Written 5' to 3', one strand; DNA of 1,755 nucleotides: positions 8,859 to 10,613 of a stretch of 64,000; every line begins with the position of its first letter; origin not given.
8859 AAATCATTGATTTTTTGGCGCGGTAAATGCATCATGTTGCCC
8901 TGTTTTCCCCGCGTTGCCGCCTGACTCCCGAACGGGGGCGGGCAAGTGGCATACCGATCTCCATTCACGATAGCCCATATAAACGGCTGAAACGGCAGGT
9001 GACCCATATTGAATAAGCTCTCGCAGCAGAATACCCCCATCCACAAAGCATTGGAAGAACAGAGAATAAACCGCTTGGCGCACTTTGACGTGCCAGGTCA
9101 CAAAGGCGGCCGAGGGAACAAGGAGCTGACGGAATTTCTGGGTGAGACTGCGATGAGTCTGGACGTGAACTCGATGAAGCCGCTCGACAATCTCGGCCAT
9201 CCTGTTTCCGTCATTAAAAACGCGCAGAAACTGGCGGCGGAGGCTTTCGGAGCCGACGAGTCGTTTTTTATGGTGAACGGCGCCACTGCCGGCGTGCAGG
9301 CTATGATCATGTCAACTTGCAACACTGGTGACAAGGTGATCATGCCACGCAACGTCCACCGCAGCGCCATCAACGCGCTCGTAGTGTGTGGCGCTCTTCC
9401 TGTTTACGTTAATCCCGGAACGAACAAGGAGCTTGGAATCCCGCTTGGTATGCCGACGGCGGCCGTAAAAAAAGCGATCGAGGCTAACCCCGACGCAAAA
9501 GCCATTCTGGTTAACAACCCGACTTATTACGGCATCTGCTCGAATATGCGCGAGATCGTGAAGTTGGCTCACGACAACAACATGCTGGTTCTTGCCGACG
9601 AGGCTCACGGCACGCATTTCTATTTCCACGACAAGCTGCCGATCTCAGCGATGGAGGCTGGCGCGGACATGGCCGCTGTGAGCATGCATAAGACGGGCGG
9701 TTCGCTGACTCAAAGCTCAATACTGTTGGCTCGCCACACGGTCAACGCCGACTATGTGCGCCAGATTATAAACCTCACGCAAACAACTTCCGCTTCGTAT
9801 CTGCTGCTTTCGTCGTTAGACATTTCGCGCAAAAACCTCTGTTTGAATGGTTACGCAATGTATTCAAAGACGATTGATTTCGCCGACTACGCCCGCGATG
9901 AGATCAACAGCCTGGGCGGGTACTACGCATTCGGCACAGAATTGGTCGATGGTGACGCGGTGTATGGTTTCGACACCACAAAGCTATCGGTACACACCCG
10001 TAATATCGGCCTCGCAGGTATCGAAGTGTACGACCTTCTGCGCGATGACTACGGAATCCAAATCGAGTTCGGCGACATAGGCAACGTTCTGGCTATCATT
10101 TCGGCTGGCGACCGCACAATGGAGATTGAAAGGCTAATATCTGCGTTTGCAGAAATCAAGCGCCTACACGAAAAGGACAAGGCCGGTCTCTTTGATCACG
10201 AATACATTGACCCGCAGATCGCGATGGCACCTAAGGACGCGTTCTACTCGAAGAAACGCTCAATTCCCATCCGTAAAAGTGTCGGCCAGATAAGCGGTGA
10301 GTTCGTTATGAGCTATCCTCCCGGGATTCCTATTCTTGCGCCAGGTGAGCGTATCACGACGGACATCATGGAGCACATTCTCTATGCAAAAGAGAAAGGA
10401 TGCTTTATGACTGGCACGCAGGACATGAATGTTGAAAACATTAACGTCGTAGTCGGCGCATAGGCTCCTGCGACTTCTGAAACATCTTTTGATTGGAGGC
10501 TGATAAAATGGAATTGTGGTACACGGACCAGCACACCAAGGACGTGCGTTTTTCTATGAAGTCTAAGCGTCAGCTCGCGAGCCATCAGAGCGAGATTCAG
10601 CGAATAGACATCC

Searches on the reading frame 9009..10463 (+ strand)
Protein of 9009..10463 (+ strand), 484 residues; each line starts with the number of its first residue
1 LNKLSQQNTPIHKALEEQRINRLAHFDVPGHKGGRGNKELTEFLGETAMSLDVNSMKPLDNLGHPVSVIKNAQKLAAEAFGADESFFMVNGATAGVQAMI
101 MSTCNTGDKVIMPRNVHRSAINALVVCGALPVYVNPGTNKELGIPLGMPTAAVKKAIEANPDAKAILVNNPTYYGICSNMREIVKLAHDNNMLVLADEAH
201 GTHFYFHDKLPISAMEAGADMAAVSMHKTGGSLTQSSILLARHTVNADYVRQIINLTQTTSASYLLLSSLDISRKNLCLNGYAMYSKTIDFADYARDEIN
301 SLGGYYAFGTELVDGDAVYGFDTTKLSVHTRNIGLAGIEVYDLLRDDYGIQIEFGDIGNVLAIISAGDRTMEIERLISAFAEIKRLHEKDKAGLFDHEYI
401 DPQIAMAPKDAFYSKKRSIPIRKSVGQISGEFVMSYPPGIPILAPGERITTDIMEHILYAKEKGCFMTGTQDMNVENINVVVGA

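Call 10: search_protein_families(library=pfam, proteins=[window:9009-10463:+])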
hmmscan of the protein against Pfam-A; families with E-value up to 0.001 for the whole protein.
window:9009-10463:+ (484 aa): 6 families
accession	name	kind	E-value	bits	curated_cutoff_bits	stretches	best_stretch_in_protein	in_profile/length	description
PF01276.26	OKR_DC_1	-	6.8e-73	246.2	27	1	9-323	1-341/417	Orn/Lys/Arg decarboxylase, major domain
PF00155.27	Aminotran_1_2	-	2e-11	44.1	19.7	1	66-209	41-196/361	Aminotransferase class I and II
PF01041.23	DegT_DnrJ_EryC1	-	5.1e-11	42.8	19.8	1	78-209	35-157/360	DegT/DnrJ/EryC1/StrS aminotransferase family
PF03711.20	OKR_DC_1_C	-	3.1e-09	37.6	24.2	1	394-459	40-109/132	Orn/Lys/Arg decarboxylase, C-terminal domain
PF00266.25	Aminotran_5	-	1.3e-08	34.7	21.5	1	68-231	44-204/371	Aminotransferase class-V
PF01212.27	Beta_elim_lyase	-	5.1e-06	26.5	27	1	71-252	36-218/288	Beta-eliminating lyase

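Call 14: find_homologous_proteins(query=window:9009-10463:+, max_evalue=1e-30)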
Query window:9009-10463:+ (484 aa): 8000 proteins with E <= 1e-30 among 8000 candidates; the best 120 are listed.
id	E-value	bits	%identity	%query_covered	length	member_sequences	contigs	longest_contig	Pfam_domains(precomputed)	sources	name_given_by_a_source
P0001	0.0e+0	1086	100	100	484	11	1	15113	PF00155.28,PF00266.26,PF03711.21,PF01212.28,PF01041.24,PF01276.27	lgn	-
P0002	0.0e+0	1063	98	100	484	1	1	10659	PF00155.28,PF00266.26,PF03711.21,PF01041.24,PF01276.27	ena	-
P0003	6.3e-278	940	86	99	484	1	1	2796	PF00155.28,PF00266.26,PF03711.21,PF01212.28,PF01041.24,PF01276.27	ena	-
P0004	1.4e-277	939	86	99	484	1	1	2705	PF00155.28,PF00266.26,PF03711.21,PF01212.28,PF01041.24,PF01276.27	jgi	-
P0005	3.8e-276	934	85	100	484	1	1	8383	PF00155.28,PF00266.26,PF03711.21,PF01212.28,PF01041.24,PF01276.27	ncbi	-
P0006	1.5e-275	932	85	99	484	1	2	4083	PF00155.28,PF00266.26,PF03711.21,PF01212.28,PF01041.24,PF01276.27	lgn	-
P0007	4.5e-274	927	84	99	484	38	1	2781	PF00155.28,PF00266.26,PF03711.21,PF01212.28,PF01041.24,PF01276.27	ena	-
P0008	1.9e-273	925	84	99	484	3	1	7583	PF00155.28,PF00266.26,PF03711.21,PF01212.28,PF01041.24,PF01276.27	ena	-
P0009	3.2e-272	921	83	100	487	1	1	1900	PF00155.28,PF00266.26,PF03711.21,PF01212.28,PF01041.24,PF01276.27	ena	-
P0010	5.1e-270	914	83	99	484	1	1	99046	PF00155.28,PF00266.26,PF03711.21,PF01212.28,PF01041.24,PF01276.27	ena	-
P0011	1.6e-269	912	82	99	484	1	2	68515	PF00155.28,PF00266.26,PF03711.21,PF01212.28,PF01041.24,PF01276.27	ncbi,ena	-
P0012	2.7e-269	912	81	99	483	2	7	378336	PF00155.28,PF00266.26,PF03711.21,PF01212.28,PF01053.27,PF01041.24,PF01276.27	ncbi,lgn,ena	-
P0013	3.3e-268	908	82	99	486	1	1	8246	PF00155.28,PF00266.26,PF03711.21,PF01212.28,PF01041.24,PF01276.27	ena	-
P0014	4.0e-268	908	82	99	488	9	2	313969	PF00155.28,PF00266.26,PF03711.21,PF01212.28,PF01053.27,PF01041.24,PF01276.27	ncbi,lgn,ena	-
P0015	1.1e-267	906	85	96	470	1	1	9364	PF00155.28,PF00266.26,PF03711.21,PF01212.28,PF01041.24,PF01276.27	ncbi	-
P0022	2.2e-265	899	84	96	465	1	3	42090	PF00155.28,PF00266.26,PF03711.21,PF01212.28,PF01041.24,PF01276.27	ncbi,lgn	-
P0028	6.0e-264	894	87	94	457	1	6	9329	PF00155.28,PF00266.26,PF03711.21,PF01212.28,PF01041.24,PF01276.27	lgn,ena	-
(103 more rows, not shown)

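Call 15: find_encoding_contigs(protein=P0002, flank=6000, max_places=3)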
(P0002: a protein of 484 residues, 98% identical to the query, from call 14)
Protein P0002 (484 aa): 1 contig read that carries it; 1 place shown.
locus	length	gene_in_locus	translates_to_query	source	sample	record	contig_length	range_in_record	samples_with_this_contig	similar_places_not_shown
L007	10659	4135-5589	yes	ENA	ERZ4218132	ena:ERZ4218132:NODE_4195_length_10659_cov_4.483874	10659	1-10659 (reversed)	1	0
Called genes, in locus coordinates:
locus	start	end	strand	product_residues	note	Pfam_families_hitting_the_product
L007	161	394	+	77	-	PF04023:FeoA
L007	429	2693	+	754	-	PF01926:MMR_HSR1, PF02421:FeoB_N, PF17910:FeoB_Cyto, PF07670:Gate, PF07664:FeoB_C, PF07670:Gate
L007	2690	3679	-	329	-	PF01408:GFO_IDH_MocA, PF02894:GFO_IDH_MocA_C, PF22725:GFO_IDH_MocA_C3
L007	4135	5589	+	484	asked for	PF01276:OKR_DC_1, PF00155:Aminotran_1_2, PF00266:Aminotran_5 (weak), PF01041:DegT_DnrJ_EryC1, PF03711:OKR_DC_1_C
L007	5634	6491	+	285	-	PF17284:Spermine_synt_N, PF01564:Spermine_synth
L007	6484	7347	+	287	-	PF00491:Arginase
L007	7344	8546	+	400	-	PF03435:Sacchrp_dh_NADP, PF16653:Sacchrp_dh_C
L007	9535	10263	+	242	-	-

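Call 16: find_encoding_contigs(protein=P0005, flank=6000, max_places=3)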
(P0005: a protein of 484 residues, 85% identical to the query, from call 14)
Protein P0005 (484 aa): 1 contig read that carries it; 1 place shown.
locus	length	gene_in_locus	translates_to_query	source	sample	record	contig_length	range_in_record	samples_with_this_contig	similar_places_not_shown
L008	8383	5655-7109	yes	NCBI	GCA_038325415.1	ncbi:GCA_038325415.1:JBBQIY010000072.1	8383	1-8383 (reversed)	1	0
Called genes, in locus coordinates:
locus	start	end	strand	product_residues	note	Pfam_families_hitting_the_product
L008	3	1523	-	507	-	?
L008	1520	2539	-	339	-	PF03706:LPG_synthase_TM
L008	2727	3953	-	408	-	PF00953:Glycos_transf_4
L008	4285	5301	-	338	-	PF01408:GFO_IDH_MocA, PF02894:GFO_IDH_MocA_C, PF22725:GFO_IDH_MocA_C3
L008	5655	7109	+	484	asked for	PF01276:OKR_DC_1, PF00155:Aminotran_1_2, PF01212:Beta_elim_lyase (faint), PF00266:Aminotran_5, PF01041:DegT_DnrJ_EryC1, PF03711:OKR_DC_1_C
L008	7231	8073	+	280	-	PF17284:Spermine_synt_N, PF01564:Spermine_synth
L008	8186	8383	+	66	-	?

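Call 17: find_encoding_contigs(protein=P0010, flank=6000, max_places=3)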
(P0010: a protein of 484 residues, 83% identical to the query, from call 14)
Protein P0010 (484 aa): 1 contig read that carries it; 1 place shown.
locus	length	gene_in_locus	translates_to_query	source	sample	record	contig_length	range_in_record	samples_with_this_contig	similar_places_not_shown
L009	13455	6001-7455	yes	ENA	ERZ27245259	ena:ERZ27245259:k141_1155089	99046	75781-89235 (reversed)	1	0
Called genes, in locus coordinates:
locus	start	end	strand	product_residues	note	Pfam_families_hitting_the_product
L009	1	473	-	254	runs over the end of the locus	PF07589:PEP_exosort_dom (weak)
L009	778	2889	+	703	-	PF22645:GKRP_SIS_N (weak)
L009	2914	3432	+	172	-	-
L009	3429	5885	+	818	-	PF07690:MFS_1, PF13646:HEAT_2 (weak)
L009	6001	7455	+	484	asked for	PF01276:OKR_DC_1, PF00155:Aminotran_1_2, PF00266:Aminotran_5, PF01041:DegT_DnrJ_EryC1, PF01212:Beta_elim_lyase (weak), PF03711:OKR_DC_1_C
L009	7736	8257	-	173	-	-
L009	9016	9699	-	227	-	PF00834:Ribul_P_3_epim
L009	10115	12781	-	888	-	PF02837:Glyco_hydro_2_N (weak), PF22666:Glyco_hydro_2_N2, PF00703:Glyco_hydro_2 (weak), PF17753:Ig_mannosidase (weak)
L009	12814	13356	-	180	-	-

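Call 28: find_encoding_contigs(protein=P0028, flank=3000, max_places=4)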
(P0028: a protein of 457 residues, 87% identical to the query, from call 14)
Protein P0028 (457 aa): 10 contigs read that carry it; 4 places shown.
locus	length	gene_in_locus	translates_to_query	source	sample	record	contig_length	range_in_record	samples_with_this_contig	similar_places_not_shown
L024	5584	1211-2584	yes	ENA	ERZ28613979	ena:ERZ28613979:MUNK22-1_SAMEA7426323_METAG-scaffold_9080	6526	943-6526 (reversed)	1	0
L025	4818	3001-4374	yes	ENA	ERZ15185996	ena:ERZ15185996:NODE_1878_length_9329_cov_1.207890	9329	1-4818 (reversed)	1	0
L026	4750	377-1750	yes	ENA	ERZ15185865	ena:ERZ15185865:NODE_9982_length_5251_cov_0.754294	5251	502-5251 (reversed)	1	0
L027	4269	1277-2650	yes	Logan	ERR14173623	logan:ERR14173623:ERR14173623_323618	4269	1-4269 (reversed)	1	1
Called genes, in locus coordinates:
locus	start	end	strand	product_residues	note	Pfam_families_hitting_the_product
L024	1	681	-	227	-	?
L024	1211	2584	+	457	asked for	PF01276:OKR_DC_1, PF00155:Aminotran_1_2, PF01212:Beta_elim_lyase (weak), PF00266:Aminotran_5, PF01041:DegT_DnrJ_EryC1, PF03711:OKR_DC_1_C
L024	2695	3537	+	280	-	PF17284:Spermine_synt_N, PF01564:Spermine_synth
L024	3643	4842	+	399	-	PF03435:Sacchrp_dh_NADP, PF16653:Sacchrp_dh_C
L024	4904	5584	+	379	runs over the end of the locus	PF00278:Orn_DAP_Arg_deC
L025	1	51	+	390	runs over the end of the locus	PF03739:LptF_LptG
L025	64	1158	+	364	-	PF00437:T2SSE, PF13401:AAA_22 (faint)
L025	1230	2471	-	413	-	PF00291:PALP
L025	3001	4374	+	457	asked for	PF01276:OKR_DC_1, PF00155:Aminotran_1_2, PF01212:Beta_elim_lyase (weak), PF00266:Aminotran_5, PF01041:DegT_DnrJ_EryC1, PF03711:OKR_DC_1_C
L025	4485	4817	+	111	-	?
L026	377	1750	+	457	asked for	PF01276:OKR_DC_1, PF00155:Aminotran_1_2, PF01212:Beta_elim_lyase (weak), PF00266:Aminotran_5, PF01041:DegT_DnrJ_EryC1, PF03711:OKR_DC_1_C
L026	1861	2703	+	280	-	PF17284:Spermine_synt_N, PF01564:Spermine_synth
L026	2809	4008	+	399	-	PF03435:Sacchrp_dh_NADP, PF16653:Sacchrp_dh_C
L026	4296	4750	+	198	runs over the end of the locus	-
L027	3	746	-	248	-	?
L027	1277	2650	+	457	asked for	PF01276:OKR_DC_1, PF00155:Aminotran_1_2, PF01212:Beta_elim_lyase (weak), PF00266:Aminotran_5, PF01041:DegT_DnrJ_EryC1, PF03711:OKR_DC_1_C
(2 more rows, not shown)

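Call 29: find_encoding_contigs(protein=P0022, flank=3000, max_places=3)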
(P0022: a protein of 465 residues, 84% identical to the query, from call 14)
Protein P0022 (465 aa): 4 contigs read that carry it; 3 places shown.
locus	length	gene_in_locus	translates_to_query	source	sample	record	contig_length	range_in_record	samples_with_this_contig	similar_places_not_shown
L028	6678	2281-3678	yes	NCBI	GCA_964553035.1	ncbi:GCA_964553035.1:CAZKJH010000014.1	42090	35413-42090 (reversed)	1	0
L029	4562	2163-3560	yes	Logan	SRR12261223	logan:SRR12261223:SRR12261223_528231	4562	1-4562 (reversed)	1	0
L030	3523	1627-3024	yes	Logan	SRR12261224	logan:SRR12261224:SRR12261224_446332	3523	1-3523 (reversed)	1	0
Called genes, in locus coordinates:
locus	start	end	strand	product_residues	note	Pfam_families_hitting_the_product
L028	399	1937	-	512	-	PF00117:GATase, PF07722:Peptidase_C26 (weak), PF02540:NAD_synthase, PF00958:GMP_synt_C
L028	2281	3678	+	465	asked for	PF01276:OKR_DC_1, PF00155:Aminotran_1_2, PF01212:Beta_elim_lyase (weak), PF00266:Aminotran_5, PF01041:DegT_DnrJ_EryC1, PF03711:OKR_DC_1_C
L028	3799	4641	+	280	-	PF17284:Spermine_synt_N, PF01564:Spermine_synth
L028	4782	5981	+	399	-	PF03435:Sacchrp_dh_NADP, PF16653:Sacchrp_dh_C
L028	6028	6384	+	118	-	PF05635:23S_rRNA_IVP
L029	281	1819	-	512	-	PF00117:GATase, PF07722:Peptidase_C26 (weak), PF02540:NAD_synthase, PF00958:GMP_synt_C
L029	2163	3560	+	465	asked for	PF01276:OKR_DC_1, PF00155:Aminotran_1_2, PF01212:Beta_elim_lyase (weak), PF00266:Aminotran_5, PF01041:DegT_DnrJ_EryC1, PF03711:OKR_DC_1_C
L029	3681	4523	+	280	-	PF17284:Spermine_synt_N, PF01564:Spermine_synth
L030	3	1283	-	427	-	?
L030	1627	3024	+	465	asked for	PF01276:OKR_DC_1, PF00155:Aminotran_1_2, PF01212:Beta_elim_lyase (weak), PF00266:Aminotran_5, PF01041:DegT_DnrJ_EryC1, PF03711:OKR_DC_1_C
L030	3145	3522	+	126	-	?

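Call 30: find_encoding_contigs(protein=P0008, flank=3000, max_places=3)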
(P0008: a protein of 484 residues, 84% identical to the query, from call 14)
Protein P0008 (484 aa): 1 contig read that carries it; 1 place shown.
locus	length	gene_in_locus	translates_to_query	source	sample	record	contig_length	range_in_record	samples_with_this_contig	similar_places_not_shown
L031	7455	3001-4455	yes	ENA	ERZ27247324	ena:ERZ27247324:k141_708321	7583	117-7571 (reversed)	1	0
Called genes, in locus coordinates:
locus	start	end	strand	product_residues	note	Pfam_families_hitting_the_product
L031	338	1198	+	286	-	PF02585:PIG-L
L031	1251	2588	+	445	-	PF00480:ROK (faint)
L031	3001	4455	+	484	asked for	PF01276:OKR_DC_1, PF00155:Aminotran_1_2, PF00266:Aminotran_5, PF01041:DegT_DnrJ_EryC1, PF01212:Beta_elim_lyase (weak), PF03711:OKR_DC_1_C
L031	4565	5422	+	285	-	PF17284:Spermine_synt_N, PF01564:Spermine_synth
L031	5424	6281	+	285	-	PF00491:Arginase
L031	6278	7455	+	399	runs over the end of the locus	PF03435:Sacchrp_dh_NADP, PF16653:Sacchrp_dh_C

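Call 41: find_encoding_contigs(protein=P0003, flank=1500, max_places=2)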
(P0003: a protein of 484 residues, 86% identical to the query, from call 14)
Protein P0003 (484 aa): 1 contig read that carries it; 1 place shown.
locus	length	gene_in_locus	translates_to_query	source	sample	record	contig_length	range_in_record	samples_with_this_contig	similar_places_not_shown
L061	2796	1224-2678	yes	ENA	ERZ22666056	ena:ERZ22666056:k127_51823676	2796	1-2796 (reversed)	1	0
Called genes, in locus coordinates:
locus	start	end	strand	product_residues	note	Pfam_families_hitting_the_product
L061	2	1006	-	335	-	?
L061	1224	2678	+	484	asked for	PF01276:OKR_DC_1, PF00155:Aminotran_1_2, PF01212:Beta_elim_lyase (weak), PF00266:Aminotran_5, PF01041:DegT_DnrJ_EryC1, PF03711:OKR_DC_1_C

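Call 42: find_encoding_contigs(protein=P0006, flank=1500, max_places=2)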
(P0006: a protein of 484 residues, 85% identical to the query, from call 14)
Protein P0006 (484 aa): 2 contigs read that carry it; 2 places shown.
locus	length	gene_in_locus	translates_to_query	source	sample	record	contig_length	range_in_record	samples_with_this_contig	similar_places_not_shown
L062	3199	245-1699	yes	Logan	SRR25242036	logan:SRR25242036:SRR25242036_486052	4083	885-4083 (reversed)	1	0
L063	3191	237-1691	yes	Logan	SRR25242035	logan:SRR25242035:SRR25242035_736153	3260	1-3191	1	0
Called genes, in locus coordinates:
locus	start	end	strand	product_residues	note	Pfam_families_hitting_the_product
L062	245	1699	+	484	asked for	PF01276:OKR_DC_1, PF00155:Aminotran_1_2, PF00266:Aminotran_5, PF01041:DegT_DnrJ_EryC1, PF01212:Beta_elim_lyase, PF03711:OKR_DC_1_C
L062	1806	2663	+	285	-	PF17284:Spermine_synt_N, PF01564:Spermine_synth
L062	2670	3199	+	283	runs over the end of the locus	PF00491:Arginase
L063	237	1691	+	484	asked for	PF01276:OKR_DC_1, PF00155:Aminotran_1_2, PF00266:Aminotran_5, PF01041:DegT_DnrJ_EryC1, PF01212:Beta_elim_lyase, PF03711:OKR_DC_1_C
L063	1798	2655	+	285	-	PF17284:Spermine_synt_N, PF01564:Spermine_synth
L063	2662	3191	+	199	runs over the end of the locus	?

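Call 43: find_encoding_contigs(protein=P0013, flank=1500, max_places=2)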
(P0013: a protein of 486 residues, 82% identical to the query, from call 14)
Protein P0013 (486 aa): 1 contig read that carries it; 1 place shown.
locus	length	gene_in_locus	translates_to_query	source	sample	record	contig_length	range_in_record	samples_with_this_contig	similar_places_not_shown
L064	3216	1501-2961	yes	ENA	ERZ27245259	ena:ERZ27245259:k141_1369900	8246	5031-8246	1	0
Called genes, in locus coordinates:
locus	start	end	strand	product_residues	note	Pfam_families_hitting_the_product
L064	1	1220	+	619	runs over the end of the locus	PF02321:OEP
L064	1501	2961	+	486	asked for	PF01276:OKR_DC_1, PF00155:Aminotran_1_2, PF00266:Aminotran_5, PF01041:DegT_DnrJ_EryC1, PF01212:Beta_elim_lyase, PF03711:OKR_DC_1_C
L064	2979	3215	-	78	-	?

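Call 44: find_encoding_contigs(protein=P0011, flank=1500, max_places=2)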
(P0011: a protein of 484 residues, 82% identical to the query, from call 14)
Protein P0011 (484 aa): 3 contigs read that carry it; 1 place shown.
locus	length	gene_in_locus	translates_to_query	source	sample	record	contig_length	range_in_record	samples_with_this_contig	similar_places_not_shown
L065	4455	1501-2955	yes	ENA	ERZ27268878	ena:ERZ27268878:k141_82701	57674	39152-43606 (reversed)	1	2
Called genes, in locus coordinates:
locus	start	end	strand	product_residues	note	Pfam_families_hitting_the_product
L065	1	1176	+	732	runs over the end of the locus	PF16875:Glyco_hydro_36N, PF02065:Melibiase, PF16874:Glyco_hydro_36C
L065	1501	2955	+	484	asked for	PF01276:OKR_DC_1, PF00155:Aminotran_1_2, PF00266:Aminotran_5, PF01041:DegT_DnrJ_EryC1, PF01212:Beta_elim_lyase, PF03711:OKR_DC_1_C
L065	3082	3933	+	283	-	PF17284:Spermine_synt_N, PF01564:Spermine_synth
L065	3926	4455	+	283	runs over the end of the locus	PF00491:Arginase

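Call 46: find_encoding_contigs(protein=P0001, flank=1200, max_places=10)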
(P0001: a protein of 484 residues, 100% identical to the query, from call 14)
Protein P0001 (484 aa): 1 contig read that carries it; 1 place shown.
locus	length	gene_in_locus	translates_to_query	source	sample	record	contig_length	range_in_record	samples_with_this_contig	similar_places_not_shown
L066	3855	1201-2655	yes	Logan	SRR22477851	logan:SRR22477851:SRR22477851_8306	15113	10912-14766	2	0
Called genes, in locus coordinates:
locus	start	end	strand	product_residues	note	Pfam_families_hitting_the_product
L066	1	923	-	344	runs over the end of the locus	PF01408:GFO_IDH_MocA, PF02894:GFO_IDH_MocA_C, PF22725:GFO_IDH_MocA_C3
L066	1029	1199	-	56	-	-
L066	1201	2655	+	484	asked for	PF01276:OKR_DC_1, PF00155:Aminotran_1_2, PF00266:Aminotran_5, PF01041:DegT_DnrJ_EryC1, PF01212:Beta_elim_lyase (weak), PF03711:OKR_DC_1_C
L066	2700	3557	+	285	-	PF17284:Spermine_synt_N, PF01564:Spermine_synth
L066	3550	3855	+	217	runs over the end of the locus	?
